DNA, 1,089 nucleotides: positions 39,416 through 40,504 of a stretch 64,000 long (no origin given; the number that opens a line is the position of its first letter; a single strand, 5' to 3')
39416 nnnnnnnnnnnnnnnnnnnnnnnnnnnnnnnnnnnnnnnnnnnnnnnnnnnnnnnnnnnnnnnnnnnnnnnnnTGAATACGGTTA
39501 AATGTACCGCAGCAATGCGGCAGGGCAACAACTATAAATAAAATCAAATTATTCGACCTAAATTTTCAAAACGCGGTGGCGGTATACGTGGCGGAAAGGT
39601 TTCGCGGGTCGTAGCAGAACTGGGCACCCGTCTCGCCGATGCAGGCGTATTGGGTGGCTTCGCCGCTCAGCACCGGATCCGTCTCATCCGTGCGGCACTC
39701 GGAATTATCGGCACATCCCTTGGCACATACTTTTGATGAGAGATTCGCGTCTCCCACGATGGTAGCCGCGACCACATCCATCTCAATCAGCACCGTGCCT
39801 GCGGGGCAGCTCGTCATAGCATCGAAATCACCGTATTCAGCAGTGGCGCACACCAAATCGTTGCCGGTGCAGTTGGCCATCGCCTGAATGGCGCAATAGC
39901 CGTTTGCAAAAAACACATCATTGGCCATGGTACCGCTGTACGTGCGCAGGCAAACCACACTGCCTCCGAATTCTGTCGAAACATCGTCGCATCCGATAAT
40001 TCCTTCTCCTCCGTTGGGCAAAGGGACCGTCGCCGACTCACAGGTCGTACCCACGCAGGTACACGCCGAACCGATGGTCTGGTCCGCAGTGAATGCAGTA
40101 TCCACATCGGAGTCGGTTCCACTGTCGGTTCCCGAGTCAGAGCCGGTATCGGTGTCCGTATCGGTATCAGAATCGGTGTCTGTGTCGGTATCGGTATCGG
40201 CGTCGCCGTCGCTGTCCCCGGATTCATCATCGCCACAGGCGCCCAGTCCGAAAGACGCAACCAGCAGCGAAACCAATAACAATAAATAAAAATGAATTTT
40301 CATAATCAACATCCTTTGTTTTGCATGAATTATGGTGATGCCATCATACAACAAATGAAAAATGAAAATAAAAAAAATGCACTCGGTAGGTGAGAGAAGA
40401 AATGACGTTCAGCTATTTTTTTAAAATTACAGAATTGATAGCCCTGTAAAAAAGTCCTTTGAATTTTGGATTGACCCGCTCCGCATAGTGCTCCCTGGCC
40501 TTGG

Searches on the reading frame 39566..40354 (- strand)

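Call 51: search_protein_families(library=pfam, proteins=[window:39566-40354:-], max_evalue=1)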
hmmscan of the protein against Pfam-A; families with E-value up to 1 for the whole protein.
window:39566-40354:- (262 aa): 0 families

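Call 74: search_protein_families(library=ncbifam, proteins=[window:39566-40354:-], max_evalue=0.01)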
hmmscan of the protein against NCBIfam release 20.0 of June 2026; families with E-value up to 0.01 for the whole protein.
window:39566-40354:- (262 aa): 4 families
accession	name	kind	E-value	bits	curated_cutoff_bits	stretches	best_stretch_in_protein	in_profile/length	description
NF012181.0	MSCRAMM_SdrD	exception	1.7e-05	22.4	2500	1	47-85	1245-1283/1379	MSCRAMM family adhesin SdrD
NF000535.3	MSCRAMM_SdrC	exception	8.7e-05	20.7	1700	1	47-85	797-835/963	MSCRAMM family adhesin SdrC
NF033609.2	MSCRAMM_ClfA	exception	0.00018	19.4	1150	1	47-85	675-713/934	MSCRAMM family adhesin clumping factor ClfA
NF033845.1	MSCRAMM_ClfB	exception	0.00023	19.2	999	1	47-85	703-747/871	MSCRAMM family adhesin clumping factor ClfB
